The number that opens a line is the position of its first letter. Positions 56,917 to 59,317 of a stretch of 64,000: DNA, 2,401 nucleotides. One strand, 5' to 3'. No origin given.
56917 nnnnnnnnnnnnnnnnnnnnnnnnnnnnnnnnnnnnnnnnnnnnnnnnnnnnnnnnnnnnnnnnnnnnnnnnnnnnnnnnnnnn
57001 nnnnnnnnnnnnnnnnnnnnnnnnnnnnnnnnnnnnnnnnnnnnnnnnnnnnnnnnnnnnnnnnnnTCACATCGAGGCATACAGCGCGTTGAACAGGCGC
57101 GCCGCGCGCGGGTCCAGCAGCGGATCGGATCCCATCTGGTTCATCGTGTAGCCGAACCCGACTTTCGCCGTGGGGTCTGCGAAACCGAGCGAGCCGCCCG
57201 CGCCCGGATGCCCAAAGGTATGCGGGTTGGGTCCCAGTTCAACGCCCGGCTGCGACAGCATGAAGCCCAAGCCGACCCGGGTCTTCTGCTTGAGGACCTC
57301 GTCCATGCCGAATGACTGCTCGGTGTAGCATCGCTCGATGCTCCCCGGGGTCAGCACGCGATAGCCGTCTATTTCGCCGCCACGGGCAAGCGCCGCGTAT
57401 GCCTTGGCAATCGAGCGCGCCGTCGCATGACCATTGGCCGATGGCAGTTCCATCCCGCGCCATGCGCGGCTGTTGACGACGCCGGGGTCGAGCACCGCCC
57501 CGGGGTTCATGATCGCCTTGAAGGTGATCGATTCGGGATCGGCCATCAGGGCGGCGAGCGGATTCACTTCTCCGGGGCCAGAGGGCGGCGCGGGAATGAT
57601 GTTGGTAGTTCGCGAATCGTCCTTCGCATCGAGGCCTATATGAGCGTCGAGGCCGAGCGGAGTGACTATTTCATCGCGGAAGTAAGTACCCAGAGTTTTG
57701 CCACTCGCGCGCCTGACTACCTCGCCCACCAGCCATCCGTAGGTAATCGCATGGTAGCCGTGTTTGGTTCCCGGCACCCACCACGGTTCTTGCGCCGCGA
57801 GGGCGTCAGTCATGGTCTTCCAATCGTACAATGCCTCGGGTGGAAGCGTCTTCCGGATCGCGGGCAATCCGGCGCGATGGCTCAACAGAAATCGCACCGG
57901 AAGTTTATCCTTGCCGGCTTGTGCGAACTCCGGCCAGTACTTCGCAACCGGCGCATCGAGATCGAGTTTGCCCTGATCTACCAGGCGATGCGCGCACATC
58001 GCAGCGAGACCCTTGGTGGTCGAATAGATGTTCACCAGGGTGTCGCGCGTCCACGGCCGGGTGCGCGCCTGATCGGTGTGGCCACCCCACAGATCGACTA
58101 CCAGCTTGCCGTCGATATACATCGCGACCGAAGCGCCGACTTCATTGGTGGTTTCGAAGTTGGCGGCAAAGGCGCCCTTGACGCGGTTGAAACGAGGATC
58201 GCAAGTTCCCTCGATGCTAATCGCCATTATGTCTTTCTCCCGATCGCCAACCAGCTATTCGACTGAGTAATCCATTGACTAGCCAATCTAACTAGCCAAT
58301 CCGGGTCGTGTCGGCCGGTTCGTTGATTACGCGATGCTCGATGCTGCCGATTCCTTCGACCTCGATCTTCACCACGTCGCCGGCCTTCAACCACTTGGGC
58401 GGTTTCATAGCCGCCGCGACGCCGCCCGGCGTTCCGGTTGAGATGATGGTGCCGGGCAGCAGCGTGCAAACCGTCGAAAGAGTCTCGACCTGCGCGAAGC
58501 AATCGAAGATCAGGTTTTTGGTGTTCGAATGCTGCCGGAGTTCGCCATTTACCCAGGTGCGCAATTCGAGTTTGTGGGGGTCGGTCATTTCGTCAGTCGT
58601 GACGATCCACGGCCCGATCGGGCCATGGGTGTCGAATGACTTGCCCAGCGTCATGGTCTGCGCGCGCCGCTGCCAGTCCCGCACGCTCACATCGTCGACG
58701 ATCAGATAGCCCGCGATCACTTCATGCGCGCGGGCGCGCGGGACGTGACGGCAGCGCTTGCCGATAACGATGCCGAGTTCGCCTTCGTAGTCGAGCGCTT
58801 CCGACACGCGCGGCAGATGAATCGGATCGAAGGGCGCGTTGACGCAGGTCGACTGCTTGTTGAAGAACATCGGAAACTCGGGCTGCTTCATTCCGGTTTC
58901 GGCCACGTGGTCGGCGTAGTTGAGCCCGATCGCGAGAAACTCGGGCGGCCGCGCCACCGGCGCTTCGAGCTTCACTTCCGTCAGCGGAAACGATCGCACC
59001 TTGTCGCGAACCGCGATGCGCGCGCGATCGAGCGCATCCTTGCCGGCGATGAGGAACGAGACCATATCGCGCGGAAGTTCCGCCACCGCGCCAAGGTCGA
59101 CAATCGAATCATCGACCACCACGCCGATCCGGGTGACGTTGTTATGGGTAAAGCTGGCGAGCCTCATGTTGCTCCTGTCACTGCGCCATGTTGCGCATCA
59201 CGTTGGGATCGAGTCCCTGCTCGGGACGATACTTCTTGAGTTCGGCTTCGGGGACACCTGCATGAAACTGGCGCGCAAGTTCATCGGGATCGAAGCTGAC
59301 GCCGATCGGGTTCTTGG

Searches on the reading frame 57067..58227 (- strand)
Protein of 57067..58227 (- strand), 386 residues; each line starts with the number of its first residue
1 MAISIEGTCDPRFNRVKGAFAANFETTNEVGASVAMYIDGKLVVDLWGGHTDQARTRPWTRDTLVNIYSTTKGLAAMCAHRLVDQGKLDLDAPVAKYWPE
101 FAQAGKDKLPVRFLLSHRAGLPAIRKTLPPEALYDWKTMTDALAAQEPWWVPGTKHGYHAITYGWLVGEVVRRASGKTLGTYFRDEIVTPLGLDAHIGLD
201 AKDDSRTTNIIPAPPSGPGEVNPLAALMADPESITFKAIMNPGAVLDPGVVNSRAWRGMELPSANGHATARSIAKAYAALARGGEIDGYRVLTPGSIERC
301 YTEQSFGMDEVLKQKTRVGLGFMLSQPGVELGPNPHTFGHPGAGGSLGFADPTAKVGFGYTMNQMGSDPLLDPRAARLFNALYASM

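Call 10: find_related_loci(query=window:57070-58227:-, collection=genome_contigs, flank=10000)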
Query window:57070-58227:- (386 aa) in genome_contigs; peptide patterns used: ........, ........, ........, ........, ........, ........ (x = any residue, [..] = any of these).
598 stretches matched a pattern (row limit reached: there are more); 590 encode a relative of the query (tblastn E <= 1e-3); the best 80 are kept; 78 distinct loci.
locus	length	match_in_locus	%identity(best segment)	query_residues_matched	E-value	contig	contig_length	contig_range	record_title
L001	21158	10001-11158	94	1-386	0e+0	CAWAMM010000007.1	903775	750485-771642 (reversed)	MAG: uncultured delta proteobacterium isolate MFD01716.bin.1.24 genome assembly, contig: contig_70799, whole genome shot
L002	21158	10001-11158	93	1-386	0e+0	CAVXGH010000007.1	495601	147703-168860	MAG: uncultured delta proteobacterium isolate MFD05512.bin.1.184 genome assembly, contig: contig_29699, whole genome sho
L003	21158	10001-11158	92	1-386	0e+0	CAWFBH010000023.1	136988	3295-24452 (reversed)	MAG: uncultured delta proteobacterium isolate MFD02248.bin.2.83 genome assembly, contig: contig_67427, whole genome shot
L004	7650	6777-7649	93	1-291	0e+0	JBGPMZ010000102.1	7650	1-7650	MAG: Candidatus Binataceae bacterium isolate OBJ_0618_7090110_226 k141_10167671_length_7650_cov_199.2889, whole genome s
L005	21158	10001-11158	67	1-386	0e+0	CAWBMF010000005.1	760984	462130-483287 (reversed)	MAG: uncultured delta proteobacterium isolate MFD00731.bin.1.188 genome assembly, contig: contig_3101, whole genome shot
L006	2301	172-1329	67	1-386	0e+0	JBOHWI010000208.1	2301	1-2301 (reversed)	MAG: Candidatus Binatus sp. isolate TC-B3_metawrap_bin.1 k127_395118, whole genome shotgun sequence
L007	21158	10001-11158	68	1-386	2e-180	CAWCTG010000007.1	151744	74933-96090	MAG: Candidatus Binataceae bacterium isolate MFD03399.bin.1.12 genome assembly, contig: contig_18561, whole genome shotg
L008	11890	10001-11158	66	1-386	0e+0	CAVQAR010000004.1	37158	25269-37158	MAG: uncultured delta proteobacterium isolate MFD09286.bin.2.47 genome assembly, contig: contig_106538, whole genome sho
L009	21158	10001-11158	66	1-386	2e-179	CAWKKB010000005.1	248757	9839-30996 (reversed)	MAG: uncultured delta proteobacterium isolate MFD00731.bin.2.133 genome assembly, contig: contig_35306, whole genome sho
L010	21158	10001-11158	68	3-386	3e-179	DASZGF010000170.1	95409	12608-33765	MAG TPA_asm: Candidatus Binataceae bacterium isolate SMAG_U6541 k141_6017510, whole genome shotgun sequence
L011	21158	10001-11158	66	1-386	4e-179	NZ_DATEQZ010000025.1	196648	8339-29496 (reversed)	MAG: Candidatus Binatus sp. isolate SMAG_U9060 k141_659843, whole genome shotgun sequence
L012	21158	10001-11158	67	1-386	0e+0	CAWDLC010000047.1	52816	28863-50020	MAG: Candidatus Binataceae bacterium isolate MFD04492.bin.2.156 genome assembly, contig: contig_94522, whole genome shot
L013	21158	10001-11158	67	1-386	4e-178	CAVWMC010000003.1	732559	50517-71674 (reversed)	MAG: uncultured delta proteobacterium isolate MFD04463.bin.1.288 genome assembly, contig: contig_16967, whole genome sho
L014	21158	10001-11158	65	1-386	2e-177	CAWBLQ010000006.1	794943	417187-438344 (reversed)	MAG: Candidatus Binataceae bacterium isolate MFD02248.bin.1.59 genome assembly, contig: contig_29027, whole genome shotg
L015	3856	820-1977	66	1-386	0e+0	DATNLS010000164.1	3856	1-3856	MAG TPA_asm: Candidatus Acidiferrales bacterium isolate SMAG_U11458 k141_101610, whole genome shotgun sequence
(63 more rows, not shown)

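Call 54: find_encoding_contigs(protein=window:57067-58227:-, flank=3000, max_places=10)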
Protein window:57067-58227:- (386 aa): no gene with exactly this product is on record in the collection.

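Call 67: search_protein_families(library=pfam, proteins=[window:57070-58227:-], max_evalue=0.01)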
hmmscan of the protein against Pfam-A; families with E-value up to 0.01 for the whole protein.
window:57070-58227:- (386 aa): 1 family
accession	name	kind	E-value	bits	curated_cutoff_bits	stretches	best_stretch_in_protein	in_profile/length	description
PF00144.29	Beta-lactamase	-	9.8e-77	258.8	27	1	21-377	2-323/329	Beta-lactamase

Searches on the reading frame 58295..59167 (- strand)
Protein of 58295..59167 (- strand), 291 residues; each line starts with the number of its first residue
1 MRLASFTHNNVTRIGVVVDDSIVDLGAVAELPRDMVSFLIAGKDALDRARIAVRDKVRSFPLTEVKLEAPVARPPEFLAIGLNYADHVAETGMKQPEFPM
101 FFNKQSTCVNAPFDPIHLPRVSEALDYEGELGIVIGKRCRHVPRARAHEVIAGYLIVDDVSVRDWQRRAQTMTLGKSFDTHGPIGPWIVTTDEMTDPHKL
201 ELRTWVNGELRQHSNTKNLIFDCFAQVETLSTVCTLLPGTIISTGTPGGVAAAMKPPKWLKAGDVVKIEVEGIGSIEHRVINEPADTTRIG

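Call 67: search_protein_families(library=pfam, proteins=[window:58295-59167:-], max_evalue=0.01)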
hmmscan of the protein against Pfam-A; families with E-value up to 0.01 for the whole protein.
window:58295-59167:- (291 aa): 2 families
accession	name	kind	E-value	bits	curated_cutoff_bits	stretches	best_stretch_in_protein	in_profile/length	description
PF01557.24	FAA_hydrolase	-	1.8e-70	237.4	23.9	1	78-280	3-213/214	Fumarylacetoacetate (FAA) hydrolase C-terminal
PF10370.14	Rv2993c-like_N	-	0.0023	19.2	21.3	0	1-70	1-50/50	Rv2993c-like, N-terminal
